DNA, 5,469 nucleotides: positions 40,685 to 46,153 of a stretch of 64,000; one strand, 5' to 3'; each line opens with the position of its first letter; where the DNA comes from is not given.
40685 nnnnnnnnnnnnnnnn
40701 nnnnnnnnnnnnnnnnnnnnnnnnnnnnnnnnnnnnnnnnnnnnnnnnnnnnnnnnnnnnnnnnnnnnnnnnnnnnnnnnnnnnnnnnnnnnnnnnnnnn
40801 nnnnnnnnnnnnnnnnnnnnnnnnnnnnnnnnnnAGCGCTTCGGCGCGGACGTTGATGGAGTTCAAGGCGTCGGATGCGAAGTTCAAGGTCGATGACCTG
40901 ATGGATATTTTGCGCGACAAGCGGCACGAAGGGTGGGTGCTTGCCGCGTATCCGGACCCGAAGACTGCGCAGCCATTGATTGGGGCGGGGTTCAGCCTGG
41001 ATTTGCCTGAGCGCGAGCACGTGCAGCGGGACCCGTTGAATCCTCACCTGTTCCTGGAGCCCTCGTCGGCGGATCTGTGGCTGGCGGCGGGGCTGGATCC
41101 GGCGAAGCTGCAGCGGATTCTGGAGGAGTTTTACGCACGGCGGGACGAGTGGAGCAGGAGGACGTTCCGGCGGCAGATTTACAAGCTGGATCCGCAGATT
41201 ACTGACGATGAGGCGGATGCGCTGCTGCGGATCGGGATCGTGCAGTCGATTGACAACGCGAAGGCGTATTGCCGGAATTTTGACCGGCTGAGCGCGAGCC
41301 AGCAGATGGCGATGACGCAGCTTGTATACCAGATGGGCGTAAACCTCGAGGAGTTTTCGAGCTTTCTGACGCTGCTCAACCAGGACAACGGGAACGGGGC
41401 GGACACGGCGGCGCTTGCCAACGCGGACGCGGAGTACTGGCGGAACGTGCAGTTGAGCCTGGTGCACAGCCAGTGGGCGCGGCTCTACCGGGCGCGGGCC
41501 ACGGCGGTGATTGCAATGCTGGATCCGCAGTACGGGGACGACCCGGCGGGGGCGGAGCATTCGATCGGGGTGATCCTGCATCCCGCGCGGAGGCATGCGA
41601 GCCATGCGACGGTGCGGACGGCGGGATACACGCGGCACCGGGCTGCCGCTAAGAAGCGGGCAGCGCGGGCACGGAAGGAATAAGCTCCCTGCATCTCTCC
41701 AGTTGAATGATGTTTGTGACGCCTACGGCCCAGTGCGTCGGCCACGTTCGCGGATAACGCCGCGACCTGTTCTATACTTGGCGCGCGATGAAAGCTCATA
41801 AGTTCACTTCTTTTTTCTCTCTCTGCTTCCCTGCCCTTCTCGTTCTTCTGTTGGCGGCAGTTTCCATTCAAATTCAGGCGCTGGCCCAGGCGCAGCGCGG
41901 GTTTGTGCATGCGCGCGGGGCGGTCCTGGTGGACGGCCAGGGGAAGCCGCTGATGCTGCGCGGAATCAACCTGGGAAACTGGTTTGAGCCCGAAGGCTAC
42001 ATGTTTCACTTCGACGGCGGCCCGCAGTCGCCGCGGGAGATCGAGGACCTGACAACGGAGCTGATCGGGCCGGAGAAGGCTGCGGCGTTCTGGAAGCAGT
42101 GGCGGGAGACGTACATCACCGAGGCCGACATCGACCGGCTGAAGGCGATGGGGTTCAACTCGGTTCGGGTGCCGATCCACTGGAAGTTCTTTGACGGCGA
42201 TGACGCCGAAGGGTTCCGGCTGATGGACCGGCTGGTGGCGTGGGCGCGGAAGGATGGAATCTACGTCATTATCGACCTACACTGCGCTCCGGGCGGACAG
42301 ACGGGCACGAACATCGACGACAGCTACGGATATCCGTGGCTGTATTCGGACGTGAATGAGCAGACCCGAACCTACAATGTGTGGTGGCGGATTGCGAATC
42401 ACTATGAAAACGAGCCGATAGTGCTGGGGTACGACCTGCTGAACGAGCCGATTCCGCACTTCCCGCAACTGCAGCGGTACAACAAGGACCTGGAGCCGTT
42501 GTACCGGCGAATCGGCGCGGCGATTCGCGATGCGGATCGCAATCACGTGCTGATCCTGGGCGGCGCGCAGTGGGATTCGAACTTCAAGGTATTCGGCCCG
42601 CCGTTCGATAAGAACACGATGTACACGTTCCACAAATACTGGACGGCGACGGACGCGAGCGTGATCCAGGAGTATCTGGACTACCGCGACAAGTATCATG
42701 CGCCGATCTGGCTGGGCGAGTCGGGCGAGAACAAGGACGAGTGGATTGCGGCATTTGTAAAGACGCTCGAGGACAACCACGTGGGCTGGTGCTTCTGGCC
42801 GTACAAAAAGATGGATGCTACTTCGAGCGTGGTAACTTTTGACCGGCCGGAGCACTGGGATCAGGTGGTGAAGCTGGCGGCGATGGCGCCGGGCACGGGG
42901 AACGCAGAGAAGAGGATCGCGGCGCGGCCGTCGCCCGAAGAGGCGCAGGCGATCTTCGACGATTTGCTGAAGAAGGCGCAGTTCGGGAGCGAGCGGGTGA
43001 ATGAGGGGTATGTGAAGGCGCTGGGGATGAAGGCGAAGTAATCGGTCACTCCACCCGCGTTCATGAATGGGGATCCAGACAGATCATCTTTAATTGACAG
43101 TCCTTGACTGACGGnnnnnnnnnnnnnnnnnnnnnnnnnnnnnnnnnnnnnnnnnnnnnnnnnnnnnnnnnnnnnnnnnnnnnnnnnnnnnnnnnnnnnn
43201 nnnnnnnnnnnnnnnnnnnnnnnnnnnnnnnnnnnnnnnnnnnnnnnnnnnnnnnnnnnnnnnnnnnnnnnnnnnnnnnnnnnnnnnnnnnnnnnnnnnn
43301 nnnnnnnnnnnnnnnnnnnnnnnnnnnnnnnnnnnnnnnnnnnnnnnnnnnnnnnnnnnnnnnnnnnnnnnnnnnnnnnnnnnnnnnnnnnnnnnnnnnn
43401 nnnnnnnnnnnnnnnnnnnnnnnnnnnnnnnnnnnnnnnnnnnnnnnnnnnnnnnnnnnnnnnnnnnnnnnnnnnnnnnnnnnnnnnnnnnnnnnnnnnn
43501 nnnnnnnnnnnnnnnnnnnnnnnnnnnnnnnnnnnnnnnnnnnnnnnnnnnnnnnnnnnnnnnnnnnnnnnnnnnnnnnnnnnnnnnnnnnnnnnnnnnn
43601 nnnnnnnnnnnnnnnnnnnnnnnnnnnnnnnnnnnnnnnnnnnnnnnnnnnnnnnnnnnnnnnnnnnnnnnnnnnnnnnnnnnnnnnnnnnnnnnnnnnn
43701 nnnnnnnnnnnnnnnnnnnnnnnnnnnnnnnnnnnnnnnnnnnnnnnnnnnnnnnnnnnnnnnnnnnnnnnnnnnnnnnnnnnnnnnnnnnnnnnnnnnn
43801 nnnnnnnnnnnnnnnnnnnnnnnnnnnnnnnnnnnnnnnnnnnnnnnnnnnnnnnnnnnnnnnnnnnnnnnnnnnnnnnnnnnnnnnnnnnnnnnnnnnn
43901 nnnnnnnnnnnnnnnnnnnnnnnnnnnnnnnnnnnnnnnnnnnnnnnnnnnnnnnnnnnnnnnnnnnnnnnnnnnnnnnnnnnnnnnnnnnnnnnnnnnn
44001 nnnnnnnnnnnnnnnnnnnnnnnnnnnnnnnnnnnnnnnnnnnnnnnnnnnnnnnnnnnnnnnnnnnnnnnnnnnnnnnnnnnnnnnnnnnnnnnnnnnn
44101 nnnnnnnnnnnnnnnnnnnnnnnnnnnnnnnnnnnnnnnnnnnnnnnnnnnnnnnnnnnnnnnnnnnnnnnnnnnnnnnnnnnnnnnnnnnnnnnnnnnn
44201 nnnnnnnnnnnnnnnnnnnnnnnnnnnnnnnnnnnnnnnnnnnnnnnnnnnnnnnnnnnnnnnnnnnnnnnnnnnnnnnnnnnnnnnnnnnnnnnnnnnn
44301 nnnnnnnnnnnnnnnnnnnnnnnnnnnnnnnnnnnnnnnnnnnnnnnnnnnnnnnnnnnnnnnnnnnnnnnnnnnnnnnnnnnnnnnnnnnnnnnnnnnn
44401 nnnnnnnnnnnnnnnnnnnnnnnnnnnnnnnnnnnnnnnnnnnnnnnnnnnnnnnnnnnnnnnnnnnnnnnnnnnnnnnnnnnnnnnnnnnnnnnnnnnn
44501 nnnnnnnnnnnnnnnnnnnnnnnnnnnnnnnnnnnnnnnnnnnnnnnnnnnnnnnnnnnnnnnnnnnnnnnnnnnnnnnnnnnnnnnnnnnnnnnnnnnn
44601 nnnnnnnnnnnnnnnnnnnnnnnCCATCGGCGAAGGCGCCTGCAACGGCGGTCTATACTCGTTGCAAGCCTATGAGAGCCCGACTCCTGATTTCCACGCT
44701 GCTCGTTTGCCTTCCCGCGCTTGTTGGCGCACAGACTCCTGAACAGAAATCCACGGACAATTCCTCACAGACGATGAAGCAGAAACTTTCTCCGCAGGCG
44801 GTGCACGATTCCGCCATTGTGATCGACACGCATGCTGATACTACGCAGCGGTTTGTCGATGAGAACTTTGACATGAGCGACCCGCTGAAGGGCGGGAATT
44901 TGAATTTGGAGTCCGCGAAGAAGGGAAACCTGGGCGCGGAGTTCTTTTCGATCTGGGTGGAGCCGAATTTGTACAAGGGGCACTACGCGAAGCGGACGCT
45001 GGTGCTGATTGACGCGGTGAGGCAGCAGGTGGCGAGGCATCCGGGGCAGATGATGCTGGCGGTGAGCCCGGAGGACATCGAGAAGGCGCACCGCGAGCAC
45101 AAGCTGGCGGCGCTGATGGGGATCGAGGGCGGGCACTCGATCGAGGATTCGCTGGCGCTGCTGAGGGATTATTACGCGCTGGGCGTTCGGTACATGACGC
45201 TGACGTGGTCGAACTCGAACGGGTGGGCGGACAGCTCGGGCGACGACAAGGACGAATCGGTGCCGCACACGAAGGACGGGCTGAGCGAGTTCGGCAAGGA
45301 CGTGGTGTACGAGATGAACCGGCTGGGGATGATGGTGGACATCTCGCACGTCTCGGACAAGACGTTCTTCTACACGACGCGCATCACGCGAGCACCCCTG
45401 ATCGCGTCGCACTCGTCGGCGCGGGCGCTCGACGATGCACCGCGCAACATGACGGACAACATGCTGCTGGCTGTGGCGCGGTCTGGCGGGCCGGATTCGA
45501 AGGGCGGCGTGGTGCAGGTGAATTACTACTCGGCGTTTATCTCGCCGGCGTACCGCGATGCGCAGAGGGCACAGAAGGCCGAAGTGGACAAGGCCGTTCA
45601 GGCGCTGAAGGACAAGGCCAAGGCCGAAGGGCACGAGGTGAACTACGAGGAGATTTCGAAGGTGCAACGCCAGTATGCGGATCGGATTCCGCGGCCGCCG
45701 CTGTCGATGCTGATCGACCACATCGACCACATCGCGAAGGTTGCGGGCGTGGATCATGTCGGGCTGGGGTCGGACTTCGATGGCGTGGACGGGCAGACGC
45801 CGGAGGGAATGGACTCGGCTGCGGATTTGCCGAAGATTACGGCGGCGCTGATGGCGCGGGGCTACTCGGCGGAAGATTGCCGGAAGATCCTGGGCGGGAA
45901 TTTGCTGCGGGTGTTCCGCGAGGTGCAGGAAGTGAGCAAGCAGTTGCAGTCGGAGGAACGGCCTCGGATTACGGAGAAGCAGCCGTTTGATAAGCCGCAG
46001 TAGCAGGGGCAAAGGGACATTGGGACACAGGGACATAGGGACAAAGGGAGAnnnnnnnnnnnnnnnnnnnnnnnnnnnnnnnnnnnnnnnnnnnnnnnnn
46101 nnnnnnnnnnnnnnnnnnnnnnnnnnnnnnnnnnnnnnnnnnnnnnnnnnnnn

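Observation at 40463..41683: Domesticated, secreted T4-lysozyme-fold protein with a changed catalytic triad and a large insertion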

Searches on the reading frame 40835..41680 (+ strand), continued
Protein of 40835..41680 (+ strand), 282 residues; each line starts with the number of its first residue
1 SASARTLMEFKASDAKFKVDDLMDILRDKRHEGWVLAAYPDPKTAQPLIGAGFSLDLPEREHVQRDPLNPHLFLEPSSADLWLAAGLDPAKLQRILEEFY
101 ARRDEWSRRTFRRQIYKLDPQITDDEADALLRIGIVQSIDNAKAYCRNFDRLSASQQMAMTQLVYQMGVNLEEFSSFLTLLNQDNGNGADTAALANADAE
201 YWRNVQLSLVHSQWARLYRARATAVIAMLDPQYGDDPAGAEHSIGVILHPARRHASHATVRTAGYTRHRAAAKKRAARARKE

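Call 48: fold_search(model_id=the predicted structure, library=viral)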
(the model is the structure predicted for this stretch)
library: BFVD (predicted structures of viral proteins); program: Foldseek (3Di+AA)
matches with E <= 10: 37; with E <= 0.001: 0
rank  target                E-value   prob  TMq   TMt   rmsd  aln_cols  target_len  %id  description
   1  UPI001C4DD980         8.4e-03  1.00  0.38  0.41   8.3       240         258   18  (no name look-up for this kind of identifier)
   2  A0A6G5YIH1            1.4e-02  1.00  0.40  0.64   7.0       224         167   17  (no name in the UniProt tables at hand)
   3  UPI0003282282         1.5e-02  1.00  0.40  0.28   8.8       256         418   18  (no name look-up for this kind of identifier)
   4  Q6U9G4                2.4e-02  1.00  0.39  0.20   8.7       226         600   14  Baseplate central spike protein [Aeromonas phage 44RR2.8t]
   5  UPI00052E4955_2       3.2e-02  0.99  0.38  0.10  16.9       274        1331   19  (no name look-up for this kind of identifier)
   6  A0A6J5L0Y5            3.3e-02  1.00  0.27  0.52  15.4       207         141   17  Lysozyme [uncultured Caudovirales phage]
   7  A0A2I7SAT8            3.9e-02  1.00  0.35  0.12   8.9       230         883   15  (no name in the UniProt tables at hand)
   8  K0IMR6                5.9e-02  1.00  0.38  0.61   9.4       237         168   14  Lysozyme [Pseudomonas phage UFV-P2]
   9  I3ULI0                8.3e-02  0.99  0.36  0.49   8.4       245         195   18  (no name in the UniProt tables at hand)
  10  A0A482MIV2            1.2e-01  1.00  0.31  0.22   4.0       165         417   18  Endolysin [Nodularia phage vB_NspS-kac68v162]
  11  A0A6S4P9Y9            1.3e-01  0.95  0.35  0.19   9.1       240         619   14  Pesticin domain-containing protein [uncultured phage MedDCM-OCT-S46-C10]
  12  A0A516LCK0            2.2e-01  0.90  0.41  0.33  12.1       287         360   14  (no name in the UniProt tables at hand)
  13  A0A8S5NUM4            2.5e-01  0.89  0.32  0.37  14.6       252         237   12  Endolysin [Siphoviridae sp. ctqrl18]
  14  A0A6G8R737            3.6e-01  0.93  0.39  0.15  16.6       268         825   17  (no name in the UniProt tables at hand)
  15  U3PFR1                4.0e-01  0.97  0.32  0.51   7.9       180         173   11  Endolysin [Burkholderia phage JG068]
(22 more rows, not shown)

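Call 57: search_protein_families(library=phrogs, proteins=[window:40835-41680:+], max_evalue=0.01)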
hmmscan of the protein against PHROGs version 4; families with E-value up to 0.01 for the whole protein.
window:40835-41680:+ (282 aa): 1 family
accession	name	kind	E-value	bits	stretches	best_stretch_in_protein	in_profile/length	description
phrog_7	-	lysis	2.1e-07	30.4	1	121-192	599-669/873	endolysin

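Call 62: find_homologous_proteins(query=A5, max_evalue=0.00001)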
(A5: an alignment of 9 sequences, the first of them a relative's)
Query A5 (9 sequences) (354 aa, profile of the alignment): 878 proteins with E <= 0.00001 among 8000 candidates; the best 120 are listed.
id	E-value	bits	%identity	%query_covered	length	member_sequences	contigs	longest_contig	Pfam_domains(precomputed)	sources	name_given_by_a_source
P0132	7.3e-134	464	100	100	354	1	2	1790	-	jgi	jgi:hypothetical protein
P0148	2.5e-106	374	37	94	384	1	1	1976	-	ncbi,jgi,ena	jgi:GH24 family phage-related lysozyme (muramidase)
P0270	4.7e-102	360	43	97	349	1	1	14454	-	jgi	jgi:hypothetical protein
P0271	3.4e-101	357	51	71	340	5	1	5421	-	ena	-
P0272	1.3e-100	355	50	72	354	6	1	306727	-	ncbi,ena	-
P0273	1.4e-100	355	49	72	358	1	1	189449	-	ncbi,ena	-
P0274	1.6e-100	355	44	98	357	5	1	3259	-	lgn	-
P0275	1.9e-100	355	46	92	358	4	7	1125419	-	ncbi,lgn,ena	-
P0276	1.9e-100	355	46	88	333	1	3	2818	-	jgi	jgi:hypothetical protein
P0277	3.4e-100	354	49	77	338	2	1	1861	-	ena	-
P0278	3.5e-100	354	52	71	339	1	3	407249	-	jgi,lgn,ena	jgi:hypothetical protein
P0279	3.8e-100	354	46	82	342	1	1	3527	-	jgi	jgi:hypothetical protein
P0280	4.9e-100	353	46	92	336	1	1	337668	-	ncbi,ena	-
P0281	1.0e-99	352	53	71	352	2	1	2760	-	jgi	jgi:hypothetical protein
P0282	1.7e-99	351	50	72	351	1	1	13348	-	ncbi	-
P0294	2.0e-97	345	45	81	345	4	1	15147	PF00959.25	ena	-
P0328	1.8e-94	335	41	96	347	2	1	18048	-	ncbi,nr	ncbi:MAG TPA: hypothetical protein VL240_09735 [Candidatus Binatia bacterium]|nr:hypothetical protei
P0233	1.4e-92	329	29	58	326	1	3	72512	-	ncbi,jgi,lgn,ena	jgi:hypothetical protein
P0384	3.9e-92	327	45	70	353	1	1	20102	PF00959.25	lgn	-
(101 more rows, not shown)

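Call 63: find_encoding_contigs(protein=P0233, flank=6000, max_places=2)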
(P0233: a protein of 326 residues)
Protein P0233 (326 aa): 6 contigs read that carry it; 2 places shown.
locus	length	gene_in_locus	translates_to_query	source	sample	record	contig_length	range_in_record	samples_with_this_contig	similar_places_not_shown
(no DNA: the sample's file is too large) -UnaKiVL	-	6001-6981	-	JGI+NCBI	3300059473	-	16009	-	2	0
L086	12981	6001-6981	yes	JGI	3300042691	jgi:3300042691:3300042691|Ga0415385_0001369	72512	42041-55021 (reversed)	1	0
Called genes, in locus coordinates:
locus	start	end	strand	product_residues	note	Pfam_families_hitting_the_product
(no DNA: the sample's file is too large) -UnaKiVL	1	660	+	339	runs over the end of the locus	PF00034:Cytochrom_C (weak)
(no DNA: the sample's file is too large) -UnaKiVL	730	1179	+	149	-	PF01957:NfeD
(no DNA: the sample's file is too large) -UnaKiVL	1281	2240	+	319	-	PF01145:Band_7, PF16200:Band_7_C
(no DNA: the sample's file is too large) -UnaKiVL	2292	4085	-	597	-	-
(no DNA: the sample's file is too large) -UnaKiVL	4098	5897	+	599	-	PF00496:SBP_bac_5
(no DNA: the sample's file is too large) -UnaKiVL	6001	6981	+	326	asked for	-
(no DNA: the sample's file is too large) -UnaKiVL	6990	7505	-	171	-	-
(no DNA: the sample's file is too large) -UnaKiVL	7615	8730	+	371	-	PF00528:BPD_transp_1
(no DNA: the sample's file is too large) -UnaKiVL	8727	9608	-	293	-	-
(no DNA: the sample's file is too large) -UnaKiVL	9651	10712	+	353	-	PF00528:BPD_transp_1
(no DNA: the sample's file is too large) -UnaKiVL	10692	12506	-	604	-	-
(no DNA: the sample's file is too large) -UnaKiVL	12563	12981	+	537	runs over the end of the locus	PF20703:nSTAND1 (faint), PF00005:ABC_tran, PF02463:SMC_N (faint), PF13191:AAA_16 (faint), PF13304:AAA_21 (faint), PF13401:AAA_22 (faint), PF13555:AAA_29 (faint), PF00005:ABC_tran, +1 more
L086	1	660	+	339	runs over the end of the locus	PF00034:Cytochrom_C (weak)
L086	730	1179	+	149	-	PF01957:NfeD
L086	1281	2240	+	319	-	PF01145:Band_7, PF16200:Band_7_C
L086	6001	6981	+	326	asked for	-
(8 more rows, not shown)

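Call 64: find_encoding_contigs(protein=P0328, flank=6000, max_places=1)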
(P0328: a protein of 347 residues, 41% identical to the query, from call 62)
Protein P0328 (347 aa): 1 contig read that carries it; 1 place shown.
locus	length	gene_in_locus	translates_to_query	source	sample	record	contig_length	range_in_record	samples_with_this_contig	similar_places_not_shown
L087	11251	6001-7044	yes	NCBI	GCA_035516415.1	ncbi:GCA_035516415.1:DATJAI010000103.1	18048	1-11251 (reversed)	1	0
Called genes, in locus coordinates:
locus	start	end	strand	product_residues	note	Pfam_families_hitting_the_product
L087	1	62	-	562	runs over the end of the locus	PF13620:CarboxypepD_reg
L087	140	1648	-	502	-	PF20094:GWxTD_dom, PF07495:Y_Y_Y (faint)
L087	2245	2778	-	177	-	PF13744:HTH_37 (weak), PF12844:HTH_19, PF13560:HTH_31, PF01381:HTH_3, PF13443:HTH_26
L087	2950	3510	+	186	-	PF01966:HD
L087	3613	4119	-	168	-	PF13801:Metal_resist, PF07813:LTXXQ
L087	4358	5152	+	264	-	-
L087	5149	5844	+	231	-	PF01177:Asp_Glu_race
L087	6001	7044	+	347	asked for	-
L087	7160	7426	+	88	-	PF00312:Ribosomal_S15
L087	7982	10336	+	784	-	PF01138:RNase_PH, PF03725:RNase_PH_C, PF03726:PNPase (weak), PF01138:RNase_PH, PF00013:KH_1, PF00575:S1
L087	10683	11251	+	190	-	?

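Call 65: search_solved_structures(query=A4, max_evalue=1, show_alignments=1)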
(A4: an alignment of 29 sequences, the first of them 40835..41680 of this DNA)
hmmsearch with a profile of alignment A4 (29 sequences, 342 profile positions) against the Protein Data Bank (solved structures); distinct sequences matched with E-value up to 1: 582 (the best 60 are shown).
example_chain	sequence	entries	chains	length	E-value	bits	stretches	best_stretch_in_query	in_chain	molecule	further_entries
1tla_A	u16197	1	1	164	1.5e-17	67.3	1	178-289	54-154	T4 LYSOZYME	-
239l_A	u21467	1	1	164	3.2e-17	66.2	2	178-289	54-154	T4 LYSOZYME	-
3cdr_A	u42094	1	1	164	4.6e-17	65.7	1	180-289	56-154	Lysozyme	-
1ctw_A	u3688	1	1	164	4.7e-17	65.7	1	178-289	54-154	LYSOZYME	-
176l_A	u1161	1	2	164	5.6e-17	65.4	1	178-289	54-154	T4 LYSOZYME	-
4arj_A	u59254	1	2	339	5.9e-17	65.3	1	179-289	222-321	PESTICIN, LYSOZYME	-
1qug_A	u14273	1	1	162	6.3e-17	65.2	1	178-289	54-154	PROTEIN (LYSOZYME)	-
9djo_A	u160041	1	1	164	6.7e-17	65.1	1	179-289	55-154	Endolysin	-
9djk_A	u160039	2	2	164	7.5e-17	65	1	178-289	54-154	Endolysin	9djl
1t8f_A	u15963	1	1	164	8e-17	64.9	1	178-289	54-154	Lysozyme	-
3sb9_A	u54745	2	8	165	8.4e-17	64.8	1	178-289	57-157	Lysozyme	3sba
1dyg_A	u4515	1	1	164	8.4e-17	64.8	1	180-289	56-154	T4 LYSOZYME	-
1dye_A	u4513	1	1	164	9.6e-17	64.6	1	180-289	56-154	T4 LYSOZYME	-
8gtg_B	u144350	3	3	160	1e-16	64.5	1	178-289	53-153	Endolysin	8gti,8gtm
1l31_A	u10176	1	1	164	1e-16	64.5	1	180-289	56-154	T4 LYSOZYME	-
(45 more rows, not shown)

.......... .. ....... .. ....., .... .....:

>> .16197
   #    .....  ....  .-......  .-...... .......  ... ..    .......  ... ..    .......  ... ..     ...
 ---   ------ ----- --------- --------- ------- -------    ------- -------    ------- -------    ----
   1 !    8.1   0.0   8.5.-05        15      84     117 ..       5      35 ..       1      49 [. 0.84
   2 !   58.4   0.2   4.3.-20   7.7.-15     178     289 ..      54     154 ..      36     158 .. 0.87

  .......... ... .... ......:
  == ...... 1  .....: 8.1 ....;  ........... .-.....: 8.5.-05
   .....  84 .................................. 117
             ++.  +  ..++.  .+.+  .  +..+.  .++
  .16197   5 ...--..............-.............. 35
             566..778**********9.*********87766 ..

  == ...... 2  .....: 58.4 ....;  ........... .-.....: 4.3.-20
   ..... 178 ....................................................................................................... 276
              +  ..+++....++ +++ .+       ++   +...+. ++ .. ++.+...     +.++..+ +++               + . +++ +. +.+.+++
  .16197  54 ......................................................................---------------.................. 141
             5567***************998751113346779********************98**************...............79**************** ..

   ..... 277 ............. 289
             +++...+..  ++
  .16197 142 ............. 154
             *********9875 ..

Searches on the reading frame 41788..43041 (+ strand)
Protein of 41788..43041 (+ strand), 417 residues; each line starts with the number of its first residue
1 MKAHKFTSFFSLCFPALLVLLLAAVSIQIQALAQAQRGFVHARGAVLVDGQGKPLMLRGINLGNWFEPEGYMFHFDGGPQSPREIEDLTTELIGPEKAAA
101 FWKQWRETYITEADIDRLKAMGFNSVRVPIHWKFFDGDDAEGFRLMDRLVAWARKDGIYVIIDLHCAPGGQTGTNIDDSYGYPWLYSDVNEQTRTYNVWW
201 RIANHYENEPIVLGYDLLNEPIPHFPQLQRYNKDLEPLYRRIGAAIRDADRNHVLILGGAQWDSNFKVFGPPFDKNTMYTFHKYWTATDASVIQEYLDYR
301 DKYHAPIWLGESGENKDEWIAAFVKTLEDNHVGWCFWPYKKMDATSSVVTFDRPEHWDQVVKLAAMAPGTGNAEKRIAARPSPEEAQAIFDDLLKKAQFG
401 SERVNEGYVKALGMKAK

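Call 16: search_protein_families(library=pfam, proteins=[window:41788-43041:+], max_evalue=0.00001)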
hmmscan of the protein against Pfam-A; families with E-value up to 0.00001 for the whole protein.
window:41788-43041:+ (417 aa): 1 family
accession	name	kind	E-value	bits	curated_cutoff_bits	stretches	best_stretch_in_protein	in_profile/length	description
PF00150.24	Cellulase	-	6.8e-34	118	23.5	1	103-340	15-269/272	Cellulase (glycosyl hydrolase family 5)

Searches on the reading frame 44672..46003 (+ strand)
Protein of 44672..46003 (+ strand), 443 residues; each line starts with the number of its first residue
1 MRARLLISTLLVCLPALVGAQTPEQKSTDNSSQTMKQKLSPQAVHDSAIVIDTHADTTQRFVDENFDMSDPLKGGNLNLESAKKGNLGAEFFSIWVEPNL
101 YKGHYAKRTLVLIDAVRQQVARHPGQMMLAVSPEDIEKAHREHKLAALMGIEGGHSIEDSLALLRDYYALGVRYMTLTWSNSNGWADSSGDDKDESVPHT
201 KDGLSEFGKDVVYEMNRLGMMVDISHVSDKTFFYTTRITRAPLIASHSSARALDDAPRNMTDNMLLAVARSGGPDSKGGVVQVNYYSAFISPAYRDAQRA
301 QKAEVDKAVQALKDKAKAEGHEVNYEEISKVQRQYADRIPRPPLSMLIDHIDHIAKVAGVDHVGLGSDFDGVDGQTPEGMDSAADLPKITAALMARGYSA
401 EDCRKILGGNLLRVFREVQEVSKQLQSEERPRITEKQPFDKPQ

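Call 16: search_protein_families(library=pfam, proteins=[window:44672-46003:+], max_evalue=0.00001)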
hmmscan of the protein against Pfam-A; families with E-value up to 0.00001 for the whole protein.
window:44672-46003:+ (443 aa): 1 family
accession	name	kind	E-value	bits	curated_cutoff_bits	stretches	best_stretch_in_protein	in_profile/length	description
PF01244.27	Peptidase_M19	-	6.5e-102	341.4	26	1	44-417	2-319/319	Membrane dipeptidase (Peptidase family M19)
